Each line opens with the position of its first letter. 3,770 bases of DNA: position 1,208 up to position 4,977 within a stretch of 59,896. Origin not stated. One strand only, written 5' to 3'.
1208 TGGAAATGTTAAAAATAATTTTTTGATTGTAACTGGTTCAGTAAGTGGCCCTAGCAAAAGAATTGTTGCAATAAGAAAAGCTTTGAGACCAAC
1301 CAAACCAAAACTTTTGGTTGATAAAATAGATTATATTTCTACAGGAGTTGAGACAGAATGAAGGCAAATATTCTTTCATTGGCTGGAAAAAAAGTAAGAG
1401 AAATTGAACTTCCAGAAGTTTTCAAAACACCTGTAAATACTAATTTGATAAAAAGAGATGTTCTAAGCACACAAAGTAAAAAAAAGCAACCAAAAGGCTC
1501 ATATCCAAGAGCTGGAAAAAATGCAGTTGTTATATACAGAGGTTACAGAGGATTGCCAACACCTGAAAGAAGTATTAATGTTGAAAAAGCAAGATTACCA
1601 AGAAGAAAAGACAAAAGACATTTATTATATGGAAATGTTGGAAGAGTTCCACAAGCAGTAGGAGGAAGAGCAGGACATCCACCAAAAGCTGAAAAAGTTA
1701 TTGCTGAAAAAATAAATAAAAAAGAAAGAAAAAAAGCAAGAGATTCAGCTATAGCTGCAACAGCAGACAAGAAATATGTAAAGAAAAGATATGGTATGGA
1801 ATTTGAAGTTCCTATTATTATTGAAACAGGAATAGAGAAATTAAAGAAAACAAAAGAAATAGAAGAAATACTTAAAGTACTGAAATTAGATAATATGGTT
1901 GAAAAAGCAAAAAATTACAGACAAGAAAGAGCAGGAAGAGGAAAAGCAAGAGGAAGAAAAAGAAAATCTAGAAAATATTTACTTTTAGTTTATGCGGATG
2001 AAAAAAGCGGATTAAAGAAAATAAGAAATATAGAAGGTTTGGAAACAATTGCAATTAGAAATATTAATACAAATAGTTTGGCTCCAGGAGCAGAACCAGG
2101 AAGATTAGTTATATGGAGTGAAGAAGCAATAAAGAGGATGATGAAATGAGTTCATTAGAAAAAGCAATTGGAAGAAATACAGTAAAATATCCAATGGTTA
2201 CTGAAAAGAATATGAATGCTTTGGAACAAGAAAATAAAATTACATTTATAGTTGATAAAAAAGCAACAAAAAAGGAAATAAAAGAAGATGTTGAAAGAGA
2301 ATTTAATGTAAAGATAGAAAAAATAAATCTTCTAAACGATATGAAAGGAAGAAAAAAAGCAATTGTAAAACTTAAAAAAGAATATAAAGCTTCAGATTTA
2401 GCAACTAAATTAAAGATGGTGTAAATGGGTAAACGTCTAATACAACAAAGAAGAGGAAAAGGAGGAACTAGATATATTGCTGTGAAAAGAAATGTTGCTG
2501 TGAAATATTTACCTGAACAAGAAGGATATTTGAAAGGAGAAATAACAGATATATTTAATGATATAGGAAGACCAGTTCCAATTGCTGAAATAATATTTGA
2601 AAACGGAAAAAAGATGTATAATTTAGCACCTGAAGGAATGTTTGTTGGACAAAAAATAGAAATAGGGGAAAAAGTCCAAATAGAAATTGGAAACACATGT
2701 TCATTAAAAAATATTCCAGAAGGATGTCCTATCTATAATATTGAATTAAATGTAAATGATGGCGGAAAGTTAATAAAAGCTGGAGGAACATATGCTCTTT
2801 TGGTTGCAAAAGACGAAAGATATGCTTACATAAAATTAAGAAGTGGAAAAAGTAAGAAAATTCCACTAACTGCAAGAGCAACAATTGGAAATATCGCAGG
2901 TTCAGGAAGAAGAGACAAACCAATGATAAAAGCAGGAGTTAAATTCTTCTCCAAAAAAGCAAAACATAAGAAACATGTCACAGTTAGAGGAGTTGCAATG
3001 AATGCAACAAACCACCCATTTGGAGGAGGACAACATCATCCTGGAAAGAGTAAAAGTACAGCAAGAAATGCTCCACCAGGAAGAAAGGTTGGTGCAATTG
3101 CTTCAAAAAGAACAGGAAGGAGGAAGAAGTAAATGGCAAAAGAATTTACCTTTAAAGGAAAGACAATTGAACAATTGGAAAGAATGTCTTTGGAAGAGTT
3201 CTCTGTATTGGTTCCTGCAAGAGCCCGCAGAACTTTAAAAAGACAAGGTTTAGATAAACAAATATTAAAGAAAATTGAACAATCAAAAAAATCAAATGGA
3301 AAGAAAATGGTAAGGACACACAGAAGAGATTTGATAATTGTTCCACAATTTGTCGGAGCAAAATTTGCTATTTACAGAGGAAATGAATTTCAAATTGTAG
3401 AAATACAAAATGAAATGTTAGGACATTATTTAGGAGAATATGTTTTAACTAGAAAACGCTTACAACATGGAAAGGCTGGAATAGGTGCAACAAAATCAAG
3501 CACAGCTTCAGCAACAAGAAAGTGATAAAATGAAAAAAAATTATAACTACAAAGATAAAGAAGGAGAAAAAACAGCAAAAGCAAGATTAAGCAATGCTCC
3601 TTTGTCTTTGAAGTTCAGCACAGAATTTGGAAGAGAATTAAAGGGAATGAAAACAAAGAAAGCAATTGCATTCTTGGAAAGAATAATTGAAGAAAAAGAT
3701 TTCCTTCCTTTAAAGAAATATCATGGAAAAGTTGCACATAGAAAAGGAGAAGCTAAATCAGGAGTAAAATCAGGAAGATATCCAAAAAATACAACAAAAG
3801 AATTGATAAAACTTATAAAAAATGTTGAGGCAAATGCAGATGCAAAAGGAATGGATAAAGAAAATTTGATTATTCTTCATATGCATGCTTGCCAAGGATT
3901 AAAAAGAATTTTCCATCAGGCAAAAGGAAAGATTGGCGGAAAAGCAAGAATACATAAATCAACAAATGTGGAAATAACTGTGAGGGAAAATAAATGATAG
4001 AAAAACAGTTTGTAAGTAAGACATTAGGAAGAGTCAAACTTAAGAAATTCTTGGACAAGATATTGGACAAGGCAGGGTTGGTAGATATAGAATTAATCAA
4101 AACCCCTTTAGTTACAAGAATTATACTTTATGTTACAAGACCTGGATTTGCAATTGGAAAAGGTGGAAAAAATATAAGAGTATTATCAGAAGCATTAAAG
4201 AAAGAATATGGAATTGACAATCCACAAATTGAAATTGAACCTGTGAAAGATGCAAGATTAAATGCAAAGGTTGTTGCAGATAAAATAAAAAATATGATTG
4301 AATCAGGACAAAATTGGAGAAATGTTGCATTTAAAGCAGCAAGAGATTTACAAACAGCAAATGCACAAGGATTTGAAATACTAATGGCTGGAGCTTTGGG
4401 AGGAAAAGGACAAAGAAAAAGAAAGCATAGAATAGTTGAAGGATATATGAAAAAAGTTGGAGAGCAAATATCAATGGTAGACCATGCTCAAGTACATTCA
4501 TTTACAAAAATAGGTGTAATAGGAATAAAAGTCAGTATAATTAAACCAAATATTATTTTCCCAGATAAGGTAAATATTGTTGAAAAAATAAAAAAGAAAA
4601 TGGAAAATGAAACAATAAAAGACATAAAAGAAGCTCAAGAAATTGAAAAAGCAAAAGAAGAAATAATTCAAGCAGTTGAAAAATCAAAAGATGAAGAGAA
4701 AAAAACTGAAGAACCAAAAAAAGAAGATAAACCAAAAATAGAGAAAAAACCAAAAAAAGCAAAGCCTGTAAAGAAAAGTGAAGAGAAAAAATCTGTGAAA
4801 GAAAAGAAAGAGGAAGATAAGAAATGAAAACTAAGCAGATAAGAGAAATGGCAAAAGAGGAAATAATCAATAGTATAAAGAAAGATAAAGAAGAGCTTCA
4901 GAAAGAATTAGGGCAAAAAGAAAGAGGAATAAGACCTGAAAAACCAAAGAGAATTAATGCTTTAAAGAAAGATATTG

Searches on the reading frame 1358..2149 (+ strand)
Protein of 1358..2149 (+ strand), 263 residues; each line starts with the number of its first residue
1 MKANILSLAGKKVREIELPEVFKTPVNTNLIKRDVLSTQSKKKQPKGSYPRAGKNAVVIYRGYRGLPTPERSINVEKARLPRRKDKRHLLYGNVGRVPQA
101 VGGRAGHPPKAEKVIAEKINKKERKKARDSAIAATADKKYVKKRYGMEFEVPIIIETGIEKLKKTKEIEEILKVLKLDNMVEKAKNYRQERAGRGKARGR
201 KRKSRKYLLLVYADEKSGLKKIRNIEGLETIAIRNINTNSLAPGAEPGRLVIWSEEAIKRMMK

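Call 81: search_protein_families(library=pfam, proteins=[window:1358-2149:+], max_evalue=0.001)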
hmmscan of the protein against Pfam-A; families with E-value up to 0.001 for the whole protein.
window:1358-2149:+ (263 aa): 1 family
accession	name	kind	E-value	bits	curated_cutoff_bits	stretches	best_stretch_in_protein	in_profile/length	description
PF00573.27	Ribosomal_L4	-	4.2e-27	95.5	25.8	1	16-261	1-187/190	Ribosomal protein L4/L1 family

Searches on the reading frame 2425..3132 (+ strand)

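Call 81: search_protein_families(library=pfam, proteins=[window:2425-3132:+], max_evalue=0.001)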
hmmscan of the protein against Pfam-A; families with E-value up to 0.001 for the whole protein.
window:2425-3132:+ (235 aa): 1 family
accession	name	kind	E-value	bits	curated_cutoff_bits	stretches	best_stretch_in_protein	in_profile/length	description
PF03947.24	Ribosomal_L2_C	-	6e-39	133.4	33.7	1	88-217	2-121/126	Ribosomal Proteins L2, C-terminal domain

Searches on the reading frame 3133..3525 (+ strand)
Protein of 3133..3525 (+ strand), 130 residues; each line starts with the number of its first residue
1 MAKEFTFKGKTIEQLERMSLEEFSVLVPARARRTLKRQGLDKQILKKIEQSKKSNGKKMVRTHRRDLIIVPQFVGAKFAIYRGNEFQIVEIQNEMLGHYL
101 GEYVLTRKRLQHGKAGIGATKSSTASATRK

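Call 81: search_protein_families(library=pfam, proteins=[window:3133-3525:+], max_evalue=0.001)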
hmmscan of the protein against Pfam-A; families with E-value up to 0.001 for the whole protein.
window:3133-3525:+ (130 aa): 1 family
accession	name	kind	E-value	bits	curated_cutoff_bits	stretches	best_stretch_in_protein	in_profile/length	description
PF00203.26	Ribosomal_S19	-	2.8e-26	91.6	27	1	36-112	5-81/81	Ribosomal protein S19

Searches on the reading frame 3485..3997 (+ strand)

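Call 81: search_protein_families(library=pfam, proteins=[window:3485-3997:+], max_evalue=0.001)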
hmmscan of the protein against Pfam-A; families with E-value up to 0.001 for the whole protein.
window:3485-3997:+ (170 aa): 1 family
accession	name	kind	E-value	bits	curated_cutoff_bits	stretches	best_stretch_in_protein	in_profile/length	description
PF00237.24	Ribosomal_L22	-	1.6e-13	51.2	28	1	33-166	1-103/104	Ribosomal protein L22p/L17e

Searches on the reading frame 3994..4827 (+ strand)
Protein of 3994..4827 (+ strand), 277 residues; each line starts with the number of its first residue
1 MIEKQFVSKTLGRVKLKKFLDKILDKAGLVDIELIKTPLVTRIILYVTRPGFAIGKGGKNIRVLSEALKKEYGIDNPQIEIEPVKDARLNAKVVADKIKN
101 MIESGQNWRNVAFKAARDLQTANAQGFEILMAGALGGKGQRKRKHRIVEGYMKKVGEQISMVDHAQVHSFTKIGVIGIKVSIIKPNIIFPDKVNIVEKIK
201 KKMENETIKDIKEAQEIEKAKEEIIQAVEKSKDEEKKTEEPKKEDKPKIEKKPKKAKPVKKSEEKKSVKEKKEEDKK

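Call 81: search_protein_families(library=pfam, proteins=[window:3994-4827:+], max_evalue=0.001)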
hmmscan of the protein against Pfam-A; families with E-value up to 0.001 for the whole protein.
window:3994-4827:+ (277 aa): 2 families
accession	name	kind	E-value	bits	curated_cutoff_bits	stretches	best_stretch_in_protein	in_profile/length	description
PF00189.25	Ribosomal_S3_C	-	2.5e-13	50.8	34.1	1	98-182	1-83/83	Ribosomal protein S3, C-terminal domain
PF07650.23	KH_2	-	4.3e-11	42.9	22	1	15-82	1-69/78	KH domain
